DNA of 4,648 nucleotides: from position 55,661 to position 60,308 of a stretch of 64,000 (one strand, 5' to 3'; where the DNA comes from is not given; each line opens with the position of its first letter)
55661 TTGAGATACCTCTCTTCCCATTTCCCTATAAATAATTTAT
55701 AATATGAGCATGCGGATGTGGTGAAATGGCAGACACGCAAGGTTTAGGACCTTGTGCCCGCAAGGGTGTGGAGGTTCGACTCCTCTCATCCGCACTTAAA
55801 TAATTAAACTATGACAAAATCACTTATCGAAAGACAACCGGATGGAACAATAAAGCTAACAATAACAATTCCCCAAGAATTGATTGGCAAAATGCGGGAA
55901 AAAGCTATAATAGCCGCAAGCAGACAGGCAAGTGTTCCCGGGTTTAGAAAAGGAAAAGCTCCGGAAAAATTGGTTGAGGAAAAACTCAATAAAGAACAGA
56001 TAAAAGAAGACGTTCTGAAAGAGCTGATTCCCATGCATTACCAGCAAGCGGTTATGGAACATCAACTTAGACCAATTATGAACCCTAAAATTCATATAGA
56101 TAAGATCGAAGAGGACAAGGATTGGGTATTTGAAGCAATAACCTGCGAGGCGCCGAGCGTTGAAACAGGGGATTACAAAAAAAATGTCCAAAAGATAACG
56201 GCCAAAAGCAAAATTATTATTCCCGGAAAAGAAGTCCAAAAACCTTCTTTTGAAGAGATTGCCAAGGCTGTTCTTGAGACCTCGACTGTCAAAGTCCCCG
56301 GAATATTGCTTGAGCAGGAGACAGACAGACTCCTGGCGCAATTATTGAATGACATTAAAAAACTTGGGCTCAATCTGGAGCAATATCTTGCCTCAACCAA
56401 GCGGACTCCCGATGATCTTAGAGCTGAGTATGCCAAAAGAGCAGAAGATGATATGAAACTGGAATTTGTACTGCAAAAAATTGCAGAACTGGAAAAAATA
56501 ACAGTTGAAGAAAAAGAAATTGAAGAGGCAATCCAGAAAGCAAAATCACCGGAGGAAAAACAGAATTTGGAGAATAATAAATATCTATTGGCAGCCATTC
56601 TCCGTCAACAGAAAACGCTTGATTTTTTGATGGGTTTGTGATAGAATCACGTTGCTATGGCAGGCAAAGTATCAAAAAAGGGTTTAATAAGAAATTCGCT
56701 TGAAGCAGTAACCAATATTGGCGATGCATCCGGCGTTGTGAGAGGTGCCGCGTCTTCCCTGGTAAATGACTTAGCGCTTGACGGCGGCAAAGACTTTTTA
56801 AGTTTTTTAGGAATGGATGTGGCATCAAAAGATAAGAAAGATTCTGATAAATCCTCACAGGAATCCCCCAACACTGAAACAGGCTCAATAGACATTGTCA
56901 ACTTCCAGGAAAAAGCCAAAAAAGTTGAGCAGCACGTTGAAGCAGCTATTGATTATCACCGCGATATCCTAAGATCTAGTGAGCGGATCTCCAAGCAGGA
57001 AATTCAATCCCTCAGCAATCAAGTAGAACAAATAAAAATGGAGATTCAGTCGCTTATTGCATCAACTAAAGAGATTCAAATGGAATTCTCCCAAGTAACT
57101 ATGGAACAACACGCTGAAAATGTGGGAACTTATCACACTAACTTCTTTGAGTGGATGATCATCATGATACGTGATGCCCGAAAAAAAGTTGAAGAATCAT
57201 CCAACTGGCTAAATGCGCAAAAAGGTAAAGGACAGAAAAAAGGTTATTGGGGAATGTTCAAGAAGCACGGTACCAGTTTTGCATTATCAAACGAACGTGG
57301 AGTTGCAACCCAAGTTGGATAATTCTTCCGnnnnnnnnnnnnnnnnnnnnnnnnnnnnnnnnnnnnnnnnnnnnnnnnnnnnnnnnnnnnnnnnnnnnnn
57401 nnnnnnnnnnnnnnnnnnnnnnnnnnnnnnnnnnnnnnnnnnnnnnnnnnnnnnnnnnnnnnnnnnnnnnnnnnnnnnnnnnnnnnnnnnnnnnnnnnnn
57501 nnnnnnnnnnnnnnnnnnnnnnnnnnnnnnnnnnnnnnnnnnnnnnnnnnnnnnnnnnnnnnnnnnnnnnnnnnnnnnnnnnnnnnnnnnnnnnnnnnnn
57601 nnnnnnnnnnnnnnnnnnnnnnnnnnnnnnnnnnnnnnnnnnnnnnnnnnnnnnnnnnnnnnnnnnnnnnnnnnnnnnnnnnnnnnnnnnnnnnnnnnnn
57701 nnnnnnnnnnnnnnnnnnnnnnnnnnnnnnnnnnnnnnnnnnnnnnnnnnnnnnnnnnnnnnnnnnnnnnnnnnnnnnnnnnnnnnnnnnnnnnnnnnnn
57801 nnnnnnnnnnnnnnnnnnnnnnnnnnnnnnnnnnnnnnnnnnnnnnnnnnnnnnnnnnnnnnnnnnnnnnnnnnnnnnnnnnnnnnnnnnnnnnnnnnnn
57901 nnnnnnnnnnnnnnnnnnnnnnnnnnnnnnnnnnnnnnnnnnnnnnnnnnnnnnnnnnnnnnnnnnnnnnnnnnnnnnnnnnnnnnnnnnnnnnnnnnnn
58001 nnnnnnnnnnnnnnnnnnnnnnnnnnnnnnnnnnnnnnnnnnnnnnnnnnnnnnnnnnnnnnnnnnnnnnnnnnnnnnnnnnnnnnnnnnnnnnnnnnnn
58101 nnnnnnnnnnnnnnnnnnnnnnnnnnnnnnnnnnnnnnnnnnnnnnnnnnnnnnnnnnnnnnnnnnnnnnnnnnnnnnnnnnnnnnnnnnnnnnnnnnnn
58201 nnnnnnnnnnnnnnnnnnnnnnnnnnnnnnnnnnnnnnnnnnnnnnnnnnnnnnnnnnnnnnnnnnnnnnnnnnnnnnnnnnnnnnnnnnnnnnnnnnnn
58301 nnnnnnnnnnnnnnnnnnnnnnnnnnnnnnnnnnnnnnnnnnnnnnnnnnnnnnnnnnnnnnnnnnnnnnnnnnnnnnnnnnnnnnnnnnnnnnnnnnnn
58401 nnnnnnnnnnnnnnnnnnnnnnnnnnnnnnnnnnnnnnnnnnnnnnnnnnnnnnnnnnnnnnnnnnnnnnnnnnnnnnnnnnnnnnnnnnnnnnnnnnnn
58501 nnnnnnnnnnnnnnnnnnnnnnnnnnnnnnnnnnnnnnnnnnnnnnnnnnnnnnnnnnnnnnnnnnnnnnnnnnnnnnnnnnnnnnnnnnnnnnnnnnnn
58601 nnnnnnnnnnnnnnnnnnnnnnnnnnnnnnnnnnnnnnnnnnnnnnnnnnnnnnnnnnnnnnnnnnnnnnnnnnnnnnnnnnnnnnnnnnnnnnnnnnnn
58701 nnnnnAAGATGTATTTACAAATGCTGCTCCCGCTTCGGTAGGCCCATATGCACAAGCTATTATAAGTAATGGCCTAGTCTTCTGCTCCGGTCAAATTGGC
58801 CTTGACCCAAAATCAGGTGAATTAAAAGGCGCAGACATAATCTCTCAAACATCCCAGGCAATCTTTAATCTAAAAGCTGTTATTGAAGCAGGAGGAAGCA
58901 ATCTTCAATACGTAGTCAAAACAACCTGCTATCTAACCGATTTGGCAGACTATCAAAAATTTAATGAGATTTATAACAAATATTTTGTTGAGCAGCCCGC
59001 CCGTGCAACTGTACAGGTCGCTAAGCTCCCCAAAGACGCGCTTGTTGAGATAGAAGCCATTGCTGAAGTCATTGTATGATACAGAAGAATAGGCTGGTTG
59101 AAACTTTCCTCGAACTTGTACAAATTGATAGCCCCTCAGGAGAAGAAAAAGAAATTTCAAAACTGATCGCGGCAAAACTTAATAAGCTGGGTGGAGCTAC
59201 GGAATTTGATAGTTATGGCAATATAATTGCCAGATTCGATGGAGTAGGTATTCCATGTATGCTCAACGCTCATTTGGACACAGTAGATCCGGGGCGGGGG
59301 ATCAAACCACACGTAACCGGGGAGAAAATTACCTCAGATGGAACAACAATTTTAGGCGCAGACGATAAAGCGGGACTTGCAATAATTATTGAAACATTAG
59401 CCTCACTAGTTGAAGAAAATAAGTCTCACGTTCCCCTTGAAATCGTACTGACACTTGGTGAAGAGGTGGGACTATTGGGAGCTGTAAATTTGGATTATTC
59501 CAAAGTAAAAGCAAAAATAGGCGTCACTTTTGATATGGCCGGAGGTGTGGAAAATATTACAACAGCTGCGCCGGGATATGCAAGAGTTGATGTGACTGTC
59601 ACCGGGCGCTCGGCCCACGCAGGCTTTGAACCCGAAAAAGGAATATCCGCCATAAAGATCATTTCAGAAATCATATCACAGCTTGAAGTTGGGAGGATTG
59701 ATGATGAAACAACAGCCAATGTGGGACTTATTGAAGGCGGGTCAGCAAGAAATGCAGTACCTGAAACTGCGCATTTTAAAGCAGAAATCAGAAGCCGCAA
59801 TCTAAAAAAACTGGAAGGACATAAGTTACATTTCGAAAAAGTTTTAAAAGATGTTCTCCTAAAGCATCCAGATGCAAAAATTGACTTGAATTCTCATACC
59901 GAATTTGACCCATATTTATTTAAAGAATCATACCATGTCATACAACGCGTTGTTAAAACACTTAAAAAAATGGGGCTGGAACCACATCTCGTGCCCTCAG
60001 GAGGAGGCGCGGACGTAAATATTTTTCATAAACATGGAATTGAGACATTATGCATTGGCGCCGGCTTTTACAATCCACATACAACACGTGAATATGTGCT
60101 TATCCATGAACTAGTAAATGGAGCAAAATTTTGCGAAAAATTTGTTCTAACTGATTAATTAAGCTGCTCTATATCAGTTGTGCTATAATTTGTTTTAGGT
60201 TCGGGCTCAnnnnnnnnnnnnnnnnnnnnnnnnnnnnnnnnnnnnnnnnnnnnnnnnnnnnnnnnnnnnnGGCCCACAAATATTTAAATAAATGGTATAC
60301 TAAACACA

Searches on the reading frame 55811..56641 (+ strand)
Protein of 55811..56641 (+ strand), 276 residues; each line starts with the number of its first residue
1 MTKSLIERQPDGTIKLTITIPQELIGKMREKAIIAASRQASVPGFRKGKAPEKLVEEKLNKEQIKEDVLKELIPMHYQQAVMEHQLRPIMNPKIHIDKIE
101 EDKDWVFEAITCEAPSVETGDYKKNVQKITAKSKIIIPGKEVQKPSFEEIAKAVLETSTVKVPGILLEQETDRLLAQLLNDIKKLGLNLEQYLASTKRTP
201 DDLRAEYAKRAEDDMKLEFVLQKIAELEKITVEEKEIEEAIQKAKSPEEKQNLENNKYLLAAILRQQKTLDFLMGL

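Call 46: search_protein_families(library=pfam, proteins=[window:55811-56641:+], max_evalue=0.001)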
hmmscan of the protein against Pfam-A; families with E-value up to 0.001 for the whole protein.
window:55811-56641:+ (276 aa): 2 families
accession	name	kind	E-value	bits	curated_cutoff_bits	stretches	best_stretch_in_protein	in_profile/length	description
PF05697.18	Trigger_N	-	2.3e-29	103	22.2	1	6-129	5-125/144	Bacterial trigger factor protein (TF)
PF05698.19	Trigger_C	-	2.8e-19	70.2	22.7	1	147-273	26-160/162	Bacterial trigger factor protein (TF) C-terminus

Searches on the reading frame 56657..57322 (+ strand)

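Call 46: search_protein_families(library=pfam, proteins=[window:56657-57322:+], max_evalue=0.001)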
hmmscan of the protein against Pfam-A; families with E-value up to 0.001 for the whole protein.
window:56657-57322:+ (221 aa): 1 family
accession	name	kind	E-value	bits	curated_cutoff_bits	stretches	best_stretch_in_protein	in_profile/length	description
PF18904.5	DUF5660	-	1.9e-33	115.4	24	1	115-221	2-109/109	Domain of unknown function (DUF5660)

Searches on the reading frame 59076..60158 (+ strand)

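Call 46: search_protein_families(library=pfam, proteins=[window:59076-60158:+], max_evalue=0.001)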
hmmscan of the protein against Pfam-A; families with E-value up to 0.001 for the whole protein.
window:59076-60158:+ (360 aa): 4 families
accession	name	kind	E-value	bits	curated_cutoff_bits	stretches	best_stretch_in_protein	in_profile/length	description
PF07687.19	M20_dimer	-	6.5e-21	74.7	21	1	165-263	3-105/107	Peptidase dimerisation domain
PF01546.33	Peptidase_M20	-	2.1e-16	60.9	24.6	1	62-358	1-205/206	Peptidase family M20/M25/M40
PF05343.19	Peptidase_M42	-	2.8e-12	46.8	23.2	1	95-157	133-195/292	M42 glutamyl aminopeptidase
PF04389.22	Peptidase_M28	-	1.7e-09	38.1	21.3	1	49-159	1-99/193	Peptidase family M28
